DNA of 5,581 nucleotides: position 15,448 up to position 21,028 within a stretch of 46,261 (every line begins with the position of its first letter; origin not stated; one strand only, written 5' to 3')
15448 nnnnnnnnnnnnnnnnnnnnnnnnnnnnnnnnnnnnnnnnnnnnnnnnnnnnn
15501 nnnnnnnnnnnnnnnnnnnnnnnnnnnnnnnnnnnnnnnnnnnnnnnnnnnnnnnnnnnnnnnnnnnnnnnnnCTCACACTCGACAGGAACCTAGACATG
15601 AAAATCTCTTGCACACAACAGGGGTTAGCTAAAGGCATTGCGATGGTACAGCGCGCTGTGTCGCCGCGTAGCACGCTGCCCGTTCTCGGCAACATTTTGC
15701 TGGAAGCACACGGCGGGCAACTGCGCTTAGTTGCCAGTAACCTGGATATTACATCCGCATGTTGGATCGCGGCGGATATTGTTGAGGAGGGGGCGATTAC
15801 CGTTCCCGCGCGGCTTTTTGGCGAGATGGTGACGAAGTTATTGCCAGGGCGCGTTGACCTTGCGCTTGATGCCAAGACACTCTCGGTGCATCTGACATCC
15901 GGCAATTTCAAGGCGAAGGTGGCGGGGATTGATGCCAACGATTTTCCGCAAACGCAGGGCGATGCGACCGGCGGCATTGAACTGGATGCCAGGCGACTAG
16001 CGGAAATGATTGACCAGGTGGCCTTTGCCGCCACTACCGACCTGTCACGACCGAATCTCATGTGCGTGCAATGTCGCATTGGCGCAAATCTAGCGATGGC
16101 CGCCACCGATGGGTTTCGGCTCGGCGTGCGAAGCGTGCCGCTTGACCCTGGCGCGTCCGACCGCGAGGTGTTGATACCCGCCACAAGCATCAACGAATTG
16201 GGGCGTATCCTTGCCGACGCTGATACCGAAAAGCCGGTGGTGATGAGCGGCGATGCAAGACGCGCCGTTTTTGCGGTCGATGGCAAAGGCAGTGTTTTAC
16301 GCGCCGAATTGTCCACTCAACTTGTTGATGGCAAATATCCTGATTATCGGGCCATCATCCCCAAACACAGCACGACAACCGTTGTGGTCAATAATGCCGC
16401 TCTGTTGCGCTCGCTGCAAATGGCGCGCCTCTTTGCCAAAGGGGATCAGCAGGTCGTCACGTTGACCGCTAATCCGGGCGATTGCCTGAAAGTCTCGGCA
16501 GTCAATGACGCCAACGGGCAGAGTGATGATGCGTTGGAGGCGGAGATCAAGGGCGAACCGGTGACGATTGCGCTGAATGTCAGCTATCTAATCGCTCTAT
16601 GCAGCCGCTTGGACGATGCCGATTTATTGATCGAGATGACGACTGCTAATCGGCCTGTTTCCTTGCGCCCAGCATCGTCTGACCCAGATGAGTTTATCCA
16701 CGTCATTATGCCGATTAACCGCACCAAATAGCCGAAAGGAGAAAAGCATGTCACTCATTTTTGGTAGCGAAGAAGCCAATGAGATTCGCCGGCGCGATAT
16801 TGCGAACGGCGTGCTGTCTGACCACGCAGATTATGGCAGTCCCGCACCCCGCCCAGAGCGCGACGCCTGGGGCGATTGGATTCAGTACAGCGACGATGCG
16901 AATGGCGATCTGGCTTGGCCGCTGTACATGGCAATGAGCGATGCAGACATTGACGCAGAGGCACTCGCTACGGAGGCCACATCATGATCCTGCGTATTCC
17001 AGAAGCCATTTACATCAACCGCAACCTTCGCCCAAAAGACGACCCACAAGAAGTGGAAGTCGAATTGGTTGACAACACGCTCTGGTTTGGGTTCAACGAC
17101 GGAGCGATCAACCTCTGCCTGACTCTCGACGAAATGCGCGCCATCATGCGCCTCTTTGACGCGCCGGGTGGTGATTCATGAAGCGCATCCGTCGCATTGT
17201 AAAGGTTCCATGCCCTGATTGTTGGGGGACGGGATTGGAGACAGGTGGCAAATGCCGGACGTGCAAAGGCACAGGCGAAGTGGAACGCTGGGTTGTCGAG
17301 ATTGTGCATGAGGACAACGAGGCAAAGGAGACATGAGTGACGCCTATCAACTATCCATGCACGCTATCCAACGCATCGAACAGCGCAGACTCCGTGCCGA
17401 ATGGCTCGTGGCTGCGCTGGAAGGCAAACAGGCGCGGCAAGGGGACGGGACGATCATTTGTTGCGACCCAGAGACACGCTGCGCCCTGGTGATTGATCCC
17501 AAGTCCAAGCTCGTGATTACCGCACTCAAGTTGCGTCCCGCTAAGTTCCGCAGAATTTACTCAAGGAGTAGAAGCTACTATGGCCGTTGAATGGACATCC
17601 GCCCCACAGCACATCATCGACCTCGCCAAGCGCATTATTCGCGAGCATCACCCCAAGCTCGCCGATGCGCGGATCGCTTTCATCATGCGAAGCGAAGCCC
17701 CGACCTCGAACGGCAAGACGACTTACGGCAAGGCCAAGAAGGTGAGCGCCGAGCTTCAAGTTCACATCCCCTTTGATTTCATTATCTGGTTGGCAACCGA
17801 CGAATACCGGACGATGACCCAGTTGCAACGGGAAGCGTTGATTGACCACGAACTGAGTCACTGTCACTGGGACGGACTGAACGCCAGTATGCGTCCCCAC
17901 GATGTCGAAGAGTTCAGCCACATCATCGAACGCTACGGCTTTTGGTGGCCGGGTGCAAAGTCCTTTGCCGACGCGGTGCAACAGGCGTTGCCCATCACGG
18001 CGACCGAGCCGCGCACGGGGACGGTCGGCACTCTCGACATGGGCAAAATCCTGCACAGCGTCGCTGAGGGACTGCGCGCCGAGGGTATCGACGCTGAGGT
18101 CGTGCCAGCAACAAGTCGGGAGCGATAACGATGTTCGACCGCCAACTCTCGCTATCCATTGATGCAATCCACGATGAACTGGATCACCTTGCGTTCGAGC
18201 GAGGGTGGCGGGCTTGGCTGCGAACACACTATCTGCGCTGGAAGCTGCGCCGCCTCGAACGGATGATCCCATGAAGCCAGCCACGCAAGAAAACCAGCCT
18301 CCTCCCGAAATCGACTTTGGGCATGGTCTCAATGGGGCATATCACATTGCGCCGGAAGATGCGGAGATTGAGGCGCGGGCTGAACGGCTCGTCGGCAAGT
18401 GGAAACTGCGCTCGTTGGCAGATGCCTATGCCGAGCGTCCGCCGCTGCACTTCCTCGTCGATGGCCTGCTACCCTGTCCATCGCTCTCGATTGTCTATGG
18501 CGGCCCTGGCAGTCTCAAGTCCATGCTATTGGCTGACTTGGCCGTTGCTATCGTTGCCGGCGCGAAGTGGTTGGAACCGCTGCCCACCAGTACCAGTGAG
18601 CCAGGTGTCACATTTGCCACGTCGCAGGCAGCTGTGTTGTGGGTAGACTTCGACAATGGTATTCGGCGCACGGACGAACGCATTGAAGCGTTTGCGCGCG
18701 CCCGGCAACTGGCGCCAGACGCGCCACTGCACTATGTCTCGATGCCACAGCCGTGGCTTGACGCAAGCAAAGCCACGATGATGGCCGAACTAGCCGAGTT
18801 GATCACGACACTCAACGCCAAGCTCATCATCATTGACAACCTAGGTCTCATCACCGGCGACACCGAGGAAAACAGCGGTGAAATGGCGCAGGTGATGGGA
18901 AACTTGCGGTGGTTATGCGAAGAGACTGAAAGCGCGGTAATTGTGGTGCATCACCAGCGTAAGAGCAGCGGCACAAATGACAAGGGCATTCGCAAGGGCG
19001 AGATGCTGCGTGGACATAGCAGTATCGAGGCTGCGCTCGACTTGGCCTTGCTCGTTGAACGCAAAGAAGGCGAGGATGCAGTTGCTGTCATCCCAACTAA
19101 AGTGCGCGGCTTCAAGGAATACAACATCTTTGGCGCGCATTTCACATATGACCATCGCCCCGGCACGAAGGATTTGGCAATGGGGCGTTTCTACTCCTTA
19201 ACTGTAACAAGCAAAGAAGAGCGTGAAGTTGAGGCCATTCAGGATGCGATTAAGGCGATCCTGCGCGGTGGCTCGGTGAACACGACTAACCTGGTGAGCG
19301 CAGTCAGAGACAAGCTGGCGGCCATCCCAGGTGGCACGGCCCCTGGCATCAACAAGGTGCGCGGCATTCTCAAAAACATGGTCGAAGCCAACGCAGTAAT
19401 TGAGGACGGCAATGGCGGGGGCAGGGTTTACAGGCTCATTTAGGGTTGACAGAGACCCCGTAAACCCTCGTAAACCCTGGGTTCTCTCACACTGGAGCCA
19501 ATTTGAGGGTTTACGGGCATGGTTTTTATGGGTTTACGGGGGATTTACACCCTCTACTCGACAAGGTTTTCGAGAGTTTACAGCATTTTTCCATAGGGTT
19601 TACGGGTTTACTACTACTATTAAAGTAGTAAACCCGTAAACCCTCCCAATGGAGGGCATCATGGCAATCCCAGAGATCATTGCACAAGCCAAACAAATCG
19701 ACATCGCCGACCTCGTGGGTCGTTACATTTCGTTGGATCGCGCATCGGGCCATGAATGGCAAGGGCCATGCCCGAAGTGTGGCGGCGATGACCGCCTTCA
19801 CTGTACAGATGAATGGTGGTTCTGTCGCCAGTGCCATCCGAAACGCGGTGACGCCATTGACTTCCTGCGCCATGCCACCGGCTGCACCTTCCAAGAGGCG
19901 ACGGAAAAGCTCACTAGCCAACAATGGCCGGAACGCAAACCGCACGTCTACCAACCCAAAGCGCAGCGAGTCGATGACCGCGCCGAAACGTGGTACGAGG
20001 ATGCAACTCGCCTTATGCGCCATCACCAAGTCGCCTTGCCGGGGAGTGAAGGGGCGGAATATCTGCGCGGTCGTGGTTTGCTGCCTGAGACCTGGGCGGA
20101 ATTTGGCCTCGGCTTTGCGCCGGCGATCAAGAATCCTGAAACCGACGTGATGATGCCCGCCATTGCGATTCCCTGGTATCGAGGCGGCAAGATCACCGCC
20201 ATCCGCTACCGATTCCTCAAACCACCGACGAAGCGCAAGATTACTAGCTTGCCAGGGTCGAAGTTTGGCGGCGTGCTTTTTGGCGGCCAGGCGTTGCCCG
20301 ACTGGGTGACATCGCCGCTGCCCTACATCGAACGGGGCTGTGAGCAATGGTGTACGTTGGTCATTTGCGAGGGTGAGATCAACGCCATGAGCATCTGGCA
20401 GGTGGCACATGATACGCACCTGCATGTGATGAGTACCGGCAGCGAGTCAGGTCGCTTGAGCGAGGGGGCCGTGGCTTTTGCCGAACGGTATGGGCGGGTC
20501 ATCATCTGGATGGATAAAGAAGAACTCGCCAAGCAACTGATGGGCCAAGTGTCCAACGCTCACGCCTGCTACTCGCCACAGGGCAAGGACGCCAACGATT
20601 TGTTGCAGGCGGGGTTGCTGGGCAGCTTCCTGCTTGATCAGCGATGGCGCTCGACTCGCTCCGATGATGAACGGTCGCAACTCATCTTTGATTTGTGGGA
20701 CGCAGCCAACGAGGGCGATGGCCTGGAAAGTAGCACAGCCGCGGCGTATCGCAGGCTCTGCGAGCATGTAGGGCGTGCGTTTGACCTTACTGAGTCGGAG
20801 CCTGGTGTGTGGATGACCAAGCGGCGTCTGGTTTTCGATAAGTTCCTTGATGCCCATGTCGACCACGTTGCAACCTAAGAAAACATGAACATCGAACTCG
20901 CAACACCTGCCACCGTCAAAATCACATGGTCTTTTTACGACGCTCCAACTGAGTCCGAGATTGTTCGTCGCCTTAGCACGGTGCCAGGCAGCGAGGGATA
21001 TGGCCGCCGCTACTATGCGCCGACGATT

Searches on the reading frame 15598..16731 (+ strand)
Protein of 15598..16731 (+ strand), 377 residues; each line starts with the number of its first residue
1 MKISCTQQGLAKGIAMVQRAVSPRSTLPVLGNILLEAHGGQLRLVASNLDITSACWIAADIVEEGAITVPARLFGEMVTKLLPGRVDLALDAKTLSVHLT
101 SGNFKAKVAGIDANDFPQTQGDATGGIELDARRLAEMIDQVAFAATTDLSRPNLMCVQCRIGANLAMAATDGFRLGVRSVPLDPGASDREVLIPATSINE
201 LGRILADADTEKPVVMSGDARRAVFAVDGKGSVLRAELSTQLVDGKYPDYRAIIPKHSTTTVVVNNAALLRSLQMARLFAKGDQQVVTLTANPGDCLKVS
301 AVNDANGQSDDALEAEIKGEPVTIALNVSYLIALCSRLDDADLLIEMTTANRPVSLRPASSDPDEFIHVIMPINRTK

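Call 54: search_protein_families(library=pfam, proteins=[window:15598-16731:+], max_evalue=0.01)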
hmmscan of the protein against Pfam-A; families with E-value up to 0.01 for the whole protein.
window:15598-16731:+ (377 aa): 3 families
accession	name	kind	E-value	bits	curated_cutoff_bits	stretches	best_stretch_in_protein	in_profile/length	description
PF02767.21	DNA_pol3_beta_2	-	1.4e-22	80.6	27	2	129-249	2-116/116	DNA polymerase III beta subunit, central domain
PF00712.24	DNA_pol3_beta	-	7.7e-21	74.9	24.4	1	1-118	1-118/120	DNA polymerase III beta subunit, N-terminal domain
PF02768.20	DNA_pol3_beta_3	-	1e-18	67.7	27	1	252-373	2-120/121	DNA polymerase III beta subunit, C-terminal domain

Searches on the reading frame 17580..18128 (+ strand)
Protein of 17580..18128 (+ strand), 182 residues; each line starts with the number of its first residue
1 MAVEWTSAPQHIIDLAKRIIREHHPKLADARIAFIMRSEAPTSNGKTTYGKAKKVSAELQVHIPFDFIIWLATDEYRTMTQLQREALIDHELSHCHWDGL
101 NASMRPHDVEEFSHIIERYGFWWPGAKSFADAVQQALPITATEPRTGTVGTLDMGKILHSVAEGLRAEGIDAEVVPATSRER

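Call 54: search_protein_families(library=pfam, proteins=[window:17580-18128:+], max_evalue=0.01)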
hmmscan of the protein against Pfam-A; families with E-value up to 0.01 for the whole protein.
window:17580-18128:+ (182 aa): 1 family
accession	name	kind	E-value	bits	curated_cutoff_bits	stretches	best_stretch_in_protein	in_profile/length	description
PF18894.6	PhageMetallopep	-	8.4e-29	100.8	23.7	1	4-124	2-125/134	Putative phage metallopeptidase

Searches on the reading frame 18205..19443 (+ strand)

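Call 54: search_protein_families(library=pfam, proteins=[window:18205-19443:+], max_evalue=0.01)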
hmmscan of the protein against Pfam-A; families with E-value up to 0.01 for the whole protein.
window:18205-19443:+ (412 aa): 2 families
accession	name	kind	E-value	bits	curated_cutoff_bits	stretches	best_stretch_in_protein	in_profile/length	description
PF13481.12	AAA_25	-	4.3e-29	102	27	1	72-255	13-194/195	AAA domain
PF03796.21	DnaB_C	-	3.6e-05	23.7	27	1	188-290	113-217/255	DnaB-like helicase C terminal domain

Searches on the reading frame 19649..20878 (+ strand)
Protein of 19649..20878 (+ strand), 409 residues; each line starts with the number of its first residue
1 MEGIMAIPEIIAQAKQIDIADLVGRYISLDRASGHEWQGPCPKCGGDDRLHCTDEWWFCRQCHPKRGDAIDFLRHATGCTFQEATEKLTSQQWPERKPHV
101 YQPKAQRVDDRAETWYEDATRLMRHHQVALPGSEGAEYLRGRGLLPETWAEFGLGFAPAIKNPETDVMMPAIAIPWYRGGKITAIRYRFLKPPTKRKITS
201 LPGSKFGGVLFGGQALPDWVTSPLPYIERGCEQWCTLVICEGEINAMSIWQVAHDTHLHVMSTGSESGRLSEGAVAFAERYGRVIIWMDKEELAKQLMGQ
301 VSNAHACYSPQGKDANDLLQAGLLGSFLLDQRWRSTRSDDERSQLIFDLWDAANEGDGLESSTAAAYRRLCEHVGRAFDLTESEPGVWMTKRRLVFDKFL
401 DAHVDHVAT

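Call 54: search_protein_families(library=pfam, proteins=[window:19649-20878:+], max_evalue=0.01)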
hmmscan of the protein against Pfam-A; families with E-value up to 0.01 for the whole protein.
window:19649-20878:+ (409 aa): 5 families
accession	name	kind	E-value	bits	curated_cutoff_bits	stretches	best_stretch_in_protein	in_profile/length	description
PF01807.25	Zn_ribbon_DnaG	-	8e-08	32.4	24.9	1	14-91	10-88/98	CHC2 zinc finger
PF13155.12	Toprim_2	-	5.6e-05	23.9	22.1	1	238-319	1-88/88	Toprim-like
PF13362.12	Toprim_3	-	8.1e-05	23.4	27.2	1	237-321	2-91/95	Toprim domain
PF08273.17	Zn_Ribbon_Prim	-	0.00018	22.2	23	1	38-68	3-35/37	Zinc-binding domain of primase-helicase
PF23639.1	DUF7146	-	0.00056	20.7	27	1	119-199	7-87/105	Domain of unknown function (DUF7146)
